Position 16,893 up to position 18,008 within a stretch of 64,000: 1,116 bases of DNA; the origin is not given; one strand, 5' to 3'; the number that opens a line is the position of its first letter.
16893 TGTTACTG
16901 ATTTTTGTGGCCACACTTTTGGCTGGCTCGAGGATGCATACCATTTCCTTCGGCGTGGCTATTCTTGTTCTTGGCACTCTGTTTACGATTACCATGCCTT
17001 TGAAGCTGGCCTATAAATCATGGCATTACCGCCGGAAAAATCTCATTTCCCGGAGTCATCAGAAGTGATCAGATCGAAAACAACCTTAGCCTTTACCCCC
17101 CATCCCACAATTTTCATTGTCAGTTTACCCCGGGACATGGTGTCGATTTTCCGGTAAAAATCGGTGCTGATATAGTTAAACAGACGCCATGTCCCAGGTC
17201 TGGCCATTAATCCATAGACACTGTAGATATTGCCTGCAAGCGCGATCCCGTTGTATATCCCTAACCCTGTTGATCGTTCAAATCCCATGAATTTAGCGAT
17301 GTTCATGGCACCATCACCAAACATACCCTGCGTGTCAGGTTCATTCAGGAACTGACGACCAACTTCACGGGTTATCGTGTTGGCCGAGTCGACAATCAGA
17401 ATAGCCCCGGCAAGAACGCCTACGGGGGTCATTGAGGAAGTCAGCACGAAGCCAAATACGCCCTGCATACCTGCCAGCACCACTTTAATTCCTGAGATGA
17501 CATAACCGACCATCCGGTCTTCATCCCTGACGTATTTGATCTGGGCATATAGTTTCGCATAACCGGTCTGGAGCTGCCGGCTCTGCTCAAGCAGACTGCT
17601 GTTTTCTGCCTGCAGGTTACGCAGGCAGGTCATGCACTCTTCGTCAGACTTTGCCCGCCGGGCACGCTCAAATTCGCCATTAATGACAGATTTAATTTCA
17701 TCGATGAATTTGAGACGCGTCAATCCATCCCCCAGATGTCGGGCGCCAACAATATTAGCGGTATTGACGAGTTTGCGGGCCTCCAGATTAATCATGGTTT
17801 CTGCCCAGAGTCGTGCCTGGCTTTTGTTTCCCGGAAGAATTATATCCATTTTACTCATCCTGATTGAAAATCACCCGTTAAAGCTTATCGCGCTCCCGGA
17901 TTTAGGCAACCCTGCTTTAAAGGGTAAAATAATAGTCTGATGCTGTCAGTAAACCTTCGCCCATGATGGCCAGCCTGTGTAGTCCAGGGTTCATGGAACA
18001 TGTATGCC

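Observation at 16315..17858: DUF4225-like gene convergent with two tandem paralogous small 2-TM proteins (candidate toxin/immunity-like module)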

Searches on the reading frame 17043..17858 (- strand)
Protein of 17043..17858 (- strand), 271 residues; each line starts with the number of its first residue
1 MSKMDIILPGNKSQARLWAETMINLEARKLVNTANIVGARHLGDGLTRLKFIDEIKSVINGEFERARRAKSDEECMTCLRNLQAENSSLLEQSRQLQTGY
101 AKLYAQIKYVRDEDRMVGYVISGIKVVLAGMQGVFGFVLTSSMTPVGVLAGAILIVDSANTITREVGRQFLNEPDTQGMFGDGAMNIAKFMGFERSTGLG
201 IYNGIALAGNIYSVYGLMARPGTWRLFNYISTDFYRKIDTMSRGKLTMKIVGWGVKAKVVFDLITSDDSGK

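Call 3: search_protein_families(library=pfam, proteins=[window:17043-17858:-], max_evalue=0.1)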
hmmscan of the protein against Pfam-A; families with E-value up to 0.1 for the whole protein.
window:17043-17858:- (271 aa): 1 family
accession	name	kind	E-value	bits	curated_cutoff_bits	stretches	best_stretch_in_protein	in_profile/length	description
PF13988.11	DUF4225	-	2.9e-31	108.6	25.9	1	81-242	2-165/165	Protein of unknown function (DUF4225)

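Call 4: search_protein_families(library=ncbifam, proteins=[window:17043-17858:-], max_evalue=0.1)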
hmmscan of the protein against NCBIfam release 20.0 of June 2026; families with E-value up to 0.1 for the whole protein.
window:17043-17858:- (271 aa): 1 family
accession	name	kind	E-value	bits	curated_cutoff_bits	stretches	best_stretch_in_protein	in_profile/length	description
NF040952.1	Arch_mtprotase_TldD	equivalog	0.0069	15.2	635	1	42-173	76-209/443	zinc metalloprotease TldD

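Call 7: search_protein_families(library=padloc, proteins=[window:17043-17858:-], max_evalue=0.1)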
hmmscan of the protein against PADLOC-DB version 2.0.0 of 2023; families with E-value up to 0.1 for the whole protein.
window:17043-17858:- (271 aa): 0 families

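Call 8: search_solved_structures(query=window:17043-17858:-, max_evalue=1)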
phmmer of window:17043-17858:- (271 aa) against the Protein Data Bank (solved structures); distinct sequences matched with E-value up to 1: 2.
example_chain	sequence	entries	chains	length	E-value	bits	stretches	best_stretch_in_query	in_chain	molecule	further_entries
9nzg_A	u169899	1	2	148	0.015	18.2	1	33-127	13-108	De novo designed protein, EPIC Q51N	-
9nze_A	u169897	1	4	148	0.021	17.7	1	33-127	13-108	De novo designed protein, EPIC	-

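Call 19: find_homologous_proteins(query=window:17043-17858:-, max_evalue=0.001)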
Query window:17043-17858:- (271 aa): 305 proteins with E <= 0.001 among 2314 candidates; the best 120 are listed.
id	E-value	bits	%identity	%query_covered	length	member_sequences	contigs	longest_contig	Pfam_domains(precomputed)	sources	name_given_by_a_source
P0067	8.1e-162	555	93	99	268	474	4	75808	PF13988.12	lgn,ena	-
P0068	9.2e-136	469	76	98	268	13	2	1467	PF13988.12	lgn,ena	-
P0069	6.6e-108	378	61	98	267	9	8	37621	PF13988.12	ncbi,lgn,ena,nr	ncbi:DUF4225 domain-containing protein [Cronobacter sakazakii]|nr:DUF4225 domain-containing protein 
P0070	3.0e-106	373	61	99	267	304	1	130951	PF13988.12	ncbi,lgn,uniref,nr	ncbi:DUF4225 domain-containing protein [Enterobacter hormaechei]|uniref:DUF4225 domain-containing pr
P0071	4.2e-106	372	61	99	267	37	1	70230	PF13988.12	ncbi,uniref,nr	ncbi:DUF4225 domain-containing protein [Enterobacter hormaechei]|uniref:DUF4225 domain-containing pr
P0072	1.8e-105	370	61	99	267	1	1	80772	PF13988.12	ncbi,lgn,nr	ncbi:DUF4225 domain-containing protein [Salmonella enterica]|nr:DUF4225 domain-containing protein [S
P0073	1.2e-103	364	60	99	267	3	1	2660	PF13988.12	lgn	-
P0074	5.4e-103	362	61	99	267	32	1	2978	PF13988.12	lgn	-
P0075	1.9e-102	360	59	99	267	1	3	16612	PF13988.12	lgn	-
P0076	5.9e-97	342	57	97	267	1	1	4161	PF13988.12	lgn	-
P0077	1.0e-96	342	57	98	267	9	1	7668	PF13988.12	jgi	jgi:hypothetical protein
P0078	1.7e-96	341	58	98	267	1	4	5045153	PF13988.12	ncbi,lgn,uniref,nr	ncbi:DUF4225 domain-containing protein [Serratia rubidaea]|uniref:DUF4225 domain-containing protein 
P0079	2.0e-96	341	56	99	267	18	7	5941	PF13988.12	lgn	-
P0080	1.6e-95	338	54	99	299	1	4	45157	PF13988.12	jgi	jgi:hypothetical protein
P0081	1.7e-95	338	54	99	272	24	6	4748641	PF13988.12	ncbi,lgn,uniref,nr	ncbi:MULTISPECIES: DUF4225 domain-containing protein [Enterobacter]|uniref:DUF4225 domain-containing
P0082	2.2e-95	337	54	99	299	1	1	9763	PF13988.12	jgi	-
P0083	1.3e-94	335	55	97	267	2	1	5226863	PF13988.12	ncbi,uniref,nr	ncbi:DUF4225 domain-containing protein [Kosakonia radicincitans]|uniref:DUF4225 domain-containing pr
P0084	1.5e-94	334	57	96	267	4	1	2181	PF13988.12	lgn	-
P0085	1.7e-94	334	57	98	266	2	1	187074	PF13988.12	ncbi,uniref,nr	ncbi:DUF4225 domain-containing protein [Brenneria tiliae]|uniref:DUF4225 domain-containing protein n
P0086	2.3e-94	334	55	97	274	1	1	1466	PF13988.12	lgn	-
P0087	3.6e-94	333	55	94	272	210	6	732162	PF13988.12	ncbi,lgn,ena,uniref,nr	ncbi:DUF4225 domain-containing protein [Enterobacter bugandensis]|uniref:DUF4225 domain-containing p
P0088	5.2e-94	333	56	93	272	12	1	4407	PF13988.12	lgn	-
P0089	5.6e-94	333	57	97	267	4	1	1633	PF13988.12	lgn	-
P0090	9.8e-94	332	57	93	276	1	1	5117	PF13988.12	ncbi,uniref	ncbi:DUF4225 domain-containing protein, partial [Yersinia bercovieri]|uniref:DUF4225 domain-containi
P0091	1.4e-93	331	56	97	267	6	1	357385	PF13988.12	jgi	-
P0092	1.7e-93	331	55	97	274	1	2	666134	PF13988.12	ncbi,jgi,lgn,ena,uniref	ncbi:DUF4225 domain-containing protein [Pantoea ananatis]|uniref:DUF4225 domain-containing protein n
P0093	2.0e-93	331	57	93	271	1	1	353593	PF13988.12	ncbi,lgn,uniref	ncbi:DUF4225 domain-containing protein [Erwinia sp. CGal63]|uniref:DUF4225 domain-containing protein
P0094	2.4e-93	330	55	98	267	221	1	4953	PF13988.12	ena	-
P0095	2.6e-93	330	56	99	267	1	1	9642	PF13988.12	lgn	-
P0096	2.9e-93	330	55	99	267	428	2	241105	PF13988.12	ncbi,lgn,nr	ncbi:TPA: DUF4225 domain-containing protein [Enterobacter asburiae]|nr:DUF4225 domain-containing pro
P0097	5.8e-93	329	57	94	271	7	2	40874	PF13988.12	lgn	-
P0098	9.0e-93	329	55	98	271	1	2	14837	PF13988.12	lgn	-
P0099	9.9e-93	328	55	98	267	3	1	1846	PF13988.12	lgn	-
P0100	9.9e-93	328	56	98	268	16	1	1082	PF13988.12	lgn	-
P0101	1.0e-92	328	53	99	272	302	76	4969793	PF13988.12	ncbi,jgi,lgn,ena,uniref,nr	ncbi:DUF4225 domain-containing protein [Enterobacter roggenkampii]|uniref:DUF4225 domain-containing 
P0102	1.4e-92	328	56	93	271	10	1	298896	PF13988.12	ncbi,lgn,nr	ncbi:DUF4225 domain-containing protein [Enterobacteriaceae bacterium RIT714]|nr:DUF4225 domain-conta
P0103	2.3e-92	327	55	94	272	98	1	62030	PF13988.12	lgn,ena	-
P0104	2.6e-92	327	55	98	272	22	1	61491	PF13988.12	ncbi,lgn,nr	ncbi:DUF4225 domain-containing protein [Salmonella enterica]|nr:DUF4225 domain-containing protein [S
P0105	2.8e-92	327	54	98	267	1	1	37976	PF13988.12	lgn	-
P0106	3.2e-92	327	56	99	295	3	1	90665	PF13988.12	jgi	-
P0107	3.4e-92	327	57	93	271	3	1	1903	PF13988.12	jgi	-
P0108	4.0e-92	326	56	93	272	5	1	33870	PF13988.12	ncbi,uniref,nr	ncbi:DUF4225 domain-containing protein [Yersinia bercovieri]|uniref:DUF4225 domain-containing protei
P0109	5.2e-92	326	57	96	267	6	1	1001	PF13988.12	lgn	-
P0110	6.3e-92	326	56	94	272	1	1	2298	PF13988.12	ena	-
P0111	6.5e-92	326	55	99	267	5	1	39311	PF13988.12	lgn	-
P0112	7.3e-92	326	54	98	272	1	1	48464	PF13988.12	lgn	-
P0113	7.9e-92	326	55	97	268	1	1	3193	PF13988.12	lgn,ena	-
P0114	1.0e-91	325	54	98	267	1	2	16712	PF13988.12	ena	-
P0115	1.6e-91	325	54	99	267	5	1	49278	PF13988.12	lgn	-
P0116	3.2e-91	324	55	97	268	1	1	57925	PF13988.12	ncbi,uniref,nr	ncbi:DUF4225 domain-containing protein [Serratia ficaria]|uniref:DUF4225 domain-containing protein n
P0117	4.5e-91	323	53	97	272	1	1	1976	PF13988.12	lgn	-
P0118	4.7e-91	323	55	97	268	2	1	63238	PF13988.12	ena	-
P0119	4.8e-91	323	54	93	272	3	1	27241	PF13988.12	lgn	-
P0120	6.1e-91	323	55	97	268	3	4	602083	PF13988.12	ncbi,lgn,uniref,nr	ncbi:DUF4225 domain-containing protein [Serratia ficaria]|uniref:DUF4225 domain-containing protein n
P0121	6.6e-91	322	54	98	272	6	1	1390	PF13988.12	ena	-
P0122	1.3e-90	322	53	98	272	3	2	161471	PF13988.12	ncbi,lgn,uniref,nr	ncbi:DUF4225 domain-containing protein [Atlantibacter hermannii]|uniref:DUF4225 domain-containing pr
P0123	2.0e-90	321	55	94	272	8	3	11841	PF13988.12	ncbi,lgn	ncbi:DUF4225 domain-containing protein [Pantoea agglomerans]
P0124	2.3e-90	321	54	97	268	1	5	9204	PF13988.12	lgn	-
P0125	3.7e-90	320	53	98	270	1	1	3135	PF13988.12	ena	-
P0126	5.5e-90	319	54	97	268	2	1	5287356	PF13988.12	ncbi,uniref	ncbi:DUF4225 domain-containing protein [Serratia ureilytica]|uniref:DUF4225 domain-containing protei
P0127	6.6e-90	319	54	98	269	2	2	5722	PF13988.12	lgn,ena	-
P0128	7.7e-90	319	55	93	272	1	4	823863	PF13988.12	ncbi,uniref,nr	ncbi:DUF4225 domain-containing protein [Erwinia psidii]|uniref:DUF4225 domain-containing protein n=1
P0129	8.3e-90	319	54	98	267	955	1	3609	PF13988.12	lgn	-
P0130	1.3e-89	318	54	99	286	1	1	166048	PF13988.12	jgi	jgi:Protein of unknown function (DUF4225)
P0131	1.6e-89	318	53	99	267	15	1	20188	PF13988.12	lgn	-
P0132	2.6e-89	317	52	98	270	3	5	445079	PF13988.12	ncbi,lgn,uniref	ncbi:DUF4225 domain-containing protein [Ewingella allii]|uniref:DUF4225 domain-containing protein n=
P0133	2.7e-89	317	53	94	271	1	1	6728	PF13988.12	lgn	-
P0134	3.9e-89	317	54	99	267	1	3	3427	PF13988.12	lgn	-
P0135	4.4e-89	317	55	93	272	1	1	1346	PF13988.12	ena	-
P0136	4.5e-89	316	53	93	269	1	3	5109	PF13988.12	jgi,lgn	-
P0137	5.7e-89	316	52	94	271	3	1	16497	PF13988.12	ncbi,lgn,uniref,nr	ncbi:DUF4225 domain-containing protein [Erwinia psidii]|uniref:DUF4225 domain-containing protein n=1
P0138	6.5e-89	316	54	97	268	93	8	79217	PF13988.12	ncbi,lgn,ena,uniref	ncbi:DUF4225 domain-containing protein [Serratia nevei]|uniref:DUF4225 domain-containing protein n=1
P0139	8.2e-89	316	53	98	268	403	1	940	PF13988.12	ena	-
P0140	8.3e-89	316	52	98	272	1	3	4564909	PF13988.12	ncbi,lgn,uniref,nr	ncbi:DUF4225 domain-containing protein [Mixta tenebrionis]|uniref:DUF4225 domain-containing protein 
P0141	8.4e-89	316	52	98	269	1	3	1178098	PF13988.12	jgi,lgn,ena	-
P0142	8.9e-89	316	53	98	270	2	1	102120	PF13988.12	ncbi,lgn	-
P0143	1.3e-88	315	53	98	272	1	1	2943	PF13988.12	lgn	-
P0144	1.3e-88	315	52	99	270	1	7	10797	PF13988.12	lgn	-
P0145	1.4e-88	315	54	98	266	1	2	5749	PF13988.12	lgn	-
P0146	1.4e-88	315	52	93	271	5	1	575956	PF13988.12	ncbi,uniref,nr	ncbi:DUF4225 domain-containing protein [Yersinia bercovieri]|uniref:DUF4225 domain-containing protei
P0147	1.6e-88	315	53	97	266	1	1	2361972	PF13988.12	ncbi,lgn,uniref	ncbi:DUF4225 domain-containing protein [Pantoea sp. NPDC088449]|uniref:DUF4225 domain-containing pro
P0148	1.8e-88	315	54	97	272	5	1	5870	PF13988.12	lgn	-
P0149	1.8e-88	315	55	93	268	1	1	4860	PF13988.12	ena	-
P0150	1.8e-88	314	53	93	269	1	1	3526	PF13988.12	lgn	-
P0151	2.1e-88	314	52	98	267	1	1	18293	PF13988.12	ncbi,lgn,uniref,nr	ncbi:DUF4225 domain-containing protein [Yersinia bercovieri]|uniref:DUF4225 domain-containing protei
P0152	3.1e-88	314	52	99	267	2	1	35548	PF13988.12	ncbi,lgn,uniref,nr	ncbi:DUF4225 domain-containing protein [Kosakonia radicincitans]|uniref:DUF4225 domain-containing pr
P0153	4.1e-88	313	54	98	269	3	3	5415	PF13988.12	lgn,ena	-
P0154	6.4e-88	313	53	98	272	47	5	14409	PF13988.12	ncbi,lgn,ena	-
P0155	6.9e-88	313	52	98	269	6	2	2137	PF13988.12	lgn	-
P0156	8.2e-88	312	55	99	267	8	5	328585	PF13988.12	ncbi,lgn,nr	ncbi:TPA: DUF4225 domain-containing protein [Klebsiella aerogenes]|nr:DUF4225 domain-containing prot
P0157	8.8e-88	312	52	99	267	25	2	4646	PF13988.12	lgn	-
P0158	9.7e-88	312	52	98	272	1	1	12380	PF13988.12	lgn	-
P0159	1.0e-87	312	51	99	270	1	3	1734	PF13988.12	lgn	-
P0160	1.2e-87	312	54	97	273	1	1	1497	PF13988.12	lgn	-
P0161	1.2e-87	312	51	99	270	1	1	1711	PF13988.12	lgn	-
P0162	1.3e-87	312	52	99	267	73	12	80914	PF13988.12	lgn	-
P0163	1.4e-87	312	51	98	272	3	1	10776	PF13988.12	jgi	jgi:hypothetical protein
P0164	3.1e-87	310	52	97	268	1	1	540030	PF13988.12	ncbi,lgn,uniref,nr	ncbi:DUF4225 domain-containing protein [Klebsiella aerogenes]|uniref:DUF4225 domain-containing prote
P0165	3.3e-87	310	52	99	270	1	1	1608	PF13988.12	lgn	-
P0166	3.9e-87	310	52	97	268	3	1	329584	PF13988.12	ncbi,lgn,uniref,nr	ncbi:DUF4225 domain-containing protein [Lelliottia sp. CFBP8978]|uniref:DUF4225 domain-containing pr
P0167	4.0e-87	310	53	93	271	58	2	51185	PF13988.12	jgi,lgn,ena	-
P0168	4.4e-87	310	52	99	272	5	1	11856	PF13988.12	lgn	-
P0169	4.5e-87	310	52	97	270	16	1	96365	PF13988.12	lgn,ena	-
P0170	8.9e-87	309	53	99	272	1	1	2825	PF13988.12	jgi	-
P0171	9.1e-87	309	52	98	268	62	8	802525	PF13988.12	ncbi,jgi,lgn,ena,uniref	ncbi:DUF4225 domain-containing protein [Enterobacter cloacae]|uniref:DUF4225 domain-containing prote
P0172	9.2e-87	309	51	98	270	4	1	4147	PF13988.12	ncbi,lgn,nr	ncbi:TPA: DUF4225 domain-containing protein [Klebsiella pneumoniae]|nr:DUF4225 domain-containing pro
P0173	1.1e-86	309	51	99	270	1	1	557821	PF13988.12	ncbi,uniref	ncbi:DUF4225 domain-containing protein [Pantoea agglomerans]|uniref:DUF4225 domain-containing protei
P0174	1.1e-86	309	52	97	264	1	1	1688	PF13988.12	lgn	-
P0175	1.1e-86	309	55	99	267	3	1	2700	PF13988.12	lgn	-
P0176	1.3e-86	308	53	94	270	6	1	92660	PF13988.12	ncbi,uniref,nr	ncbi:DUF4225 domain-containing protein [Pantoea sp. aB]|uniref:DUF4225 domain-containing protein n=1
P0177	1.3e-86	308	53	97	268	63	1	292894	PF13988.12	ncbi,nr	ncbi:MAG: DUF4225 domain-containing protein [Enterobacter cloacae]|nr:DUF4225 domain-containing prot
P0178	1.4e-86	308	54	93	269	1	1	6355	PF13988.12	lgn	-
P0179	1.5e-86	308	54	93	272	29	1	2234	PF13988.12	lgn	-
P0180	1.6e-86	308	51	98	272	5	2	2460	PF13988.12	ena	-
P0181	1.6e-86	308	52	98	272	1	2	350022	PF13988.12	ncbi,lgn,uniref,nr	ncbi:hypothetical protein COO59_11710 [Mixta theicola]|uniref:DUF4225 domain-containing protein n=1 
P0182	1.6e-86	308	52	95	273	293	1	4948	PF13988.12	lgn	-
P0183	1.7e-86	308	50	99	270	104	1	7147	PF13988.12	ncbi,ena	-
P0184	2.2e-86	308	53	94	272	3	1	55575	PF13988.12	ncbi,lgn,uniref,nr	ncbi:DUF4225 domain-containing protein [Yersinia thracica]|uniref:DUF4225 domain-containing protein 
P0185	2.7e-86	307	54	93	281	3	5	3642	PF13988.12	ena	-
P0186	3.0e-86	307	53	93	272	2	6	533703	PF13988.12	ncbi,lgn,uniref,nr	ncbi:DUF4225 domain-containing protein [Erwinia mallotivora]|uniref:DUF4225 domain-containing protei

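Call 21: find_related_loci(query=A2, collection=genome_contigs, flank=5000)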
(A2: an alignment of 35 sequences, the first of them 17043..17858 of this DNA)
Query A2 (271 aa) in genome_contigs; peptide patterns used: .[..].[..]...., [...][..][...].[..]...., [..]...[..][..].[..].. (x = any residue, [..] = any of these).
257 stretches matched a pattern; 100 encode a relative of the query (tblastn E <= 1e-3); the best 80 are kept; 80 distinct loci.
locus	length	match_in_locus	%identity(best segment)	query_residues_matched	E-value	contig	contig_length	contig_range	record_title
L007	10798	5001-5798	77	4-269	5e-147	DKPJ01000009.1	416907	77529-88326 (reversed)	MAG TPA_asm: Enterobacteriaceae bacterium UBA7338 UBA7338_contig_8, whole genome shotgun sequence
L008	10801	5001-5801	61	4-271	2e-114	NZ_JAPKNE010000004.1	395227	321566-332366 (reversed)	Enterobacter nematophilus strain E-TC7 Strain6_1a_4, whole genome shotgun sequence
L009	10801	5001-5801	60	4-271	3e-113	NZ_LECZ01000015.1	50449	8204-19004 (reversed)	Enterobacter genomosp. O strain GN03164 contig15, whole genome shotgun sequence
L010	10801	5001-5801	60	4-271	2e-112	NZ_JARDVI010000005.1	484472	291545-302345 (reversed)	Enterobacter chinensis strain 170198 contig00005, whole genome shotgun sequence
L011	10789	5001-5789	58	3-266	8e-106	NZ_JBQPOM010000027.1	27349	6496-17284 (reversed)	Vagococcus sp. WN89Y soapdenovo_K_127_27, whole genome shotgun sequence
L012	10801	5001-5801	56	3-271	2e-103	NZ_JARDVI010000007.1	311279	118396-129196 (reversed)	Enterobacter chinensis strain 170198 contig00007, whole genome shotgun sequence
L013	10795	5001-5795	56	4-269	4e-103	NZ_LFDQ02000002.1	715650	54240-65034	Enterobacter quasiroggenkampii strain WCHECL1060 NODE_2_length_715650_cov_51.5668, whole genome shotgun sequence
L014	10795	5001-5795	55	4-269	1e-102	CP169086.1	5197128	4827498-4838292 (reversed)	Enterobacter hormaechei strain B17-3 chromosome, complete genome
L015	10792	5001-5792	55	4-269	3e-102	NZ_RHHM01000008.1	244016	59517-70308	Erwinia psidii strain IBSBF 435 scaffold_8, whole genome shotgun sequence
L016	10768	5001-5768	55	16-271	2e-101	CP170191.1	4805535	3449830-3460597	Enterobacter hormaechei strain B56 chromosome, complete genome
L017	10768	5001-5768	55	16-271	7e-101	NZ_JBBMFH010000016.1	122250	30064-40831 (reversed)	Enterobacter intestinihominis strain CLA-AC-H004 CLA-AC-H004_contig_16_length_122250, whole genome shotgun sequence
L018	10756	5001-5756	57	18-269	5e-101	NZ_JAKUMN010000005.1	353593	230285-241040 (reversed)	Erwinia sp. CGal63 NODE_5_length_353593_cov_174.773642, whole genome shotgun sequence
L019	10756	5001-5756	56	18-269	2e-100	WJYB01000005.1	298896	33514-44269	Enterobacteriaceae bacterium RIT714 5, whole genome shotgun sequence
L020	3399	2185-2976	54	4-269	7e-102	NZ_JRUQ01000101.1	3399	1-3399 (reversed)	Erwinia typographi strain M043b Contig101, whole genome shotgun sequence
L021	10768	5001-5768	53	7-264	2e-97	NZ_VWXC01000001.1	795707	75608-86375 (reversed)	Candidatus Pantoea communis isolate Al-1710 NODE_1_length_795707_cov_47.241571/0, whole genome shotgun sequence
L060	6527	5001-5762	53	16-267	4e-91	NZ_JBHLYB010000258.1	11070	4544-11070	Erwinia mallotivora strain ICMP 5705 soapdenovo_K_105_260, whole genome shotgun sequence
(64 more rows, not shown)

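Call 33: predict_structure(alignment_id=A2)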
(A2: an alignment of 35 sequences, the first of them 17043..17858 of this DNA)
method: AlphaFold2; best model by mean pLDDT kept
length: 271 residues; sequences in the alignment: 35
mean_pLDDT: 49.7   pTM: 0.34
mean pLDDT of the five models: 49.7, 46.5, 46.4, 44.2, 41.8
residues with pLDDT >= 90: 0; 70-90: 56; 50-70: 66; < 50: 149
segments of 3 or more residues with pLDDT < 50: 1-12, 99-141, 143-152, 167-170, 195-200, 203-205, 208-271
pLDDT, mean of each block of 10 residues (from residue 1): 36 61 80 75 63 74 77 74 71 53 31 32 31 40 43 53 51 55 52 48 49 39 34 35 34 26 27 33
secondary structure, 60 per line:
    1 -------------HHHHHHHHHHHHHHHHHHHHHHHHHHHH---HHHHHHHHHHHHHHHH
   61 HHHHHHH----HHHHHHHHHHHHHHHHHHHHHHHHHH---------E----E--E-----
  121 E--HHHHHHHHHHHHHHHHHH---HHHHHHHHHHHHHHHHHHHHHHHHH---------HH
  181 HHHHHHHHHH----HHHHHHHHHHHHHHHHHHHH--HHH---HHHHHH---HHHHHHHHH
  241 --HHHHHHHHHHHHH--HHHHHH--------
elements in order: H14-41 H45-67 H72-97 H124-141 H145-169 H179-190 H195-214 H223-228 H232-240 H243-255 H258-263
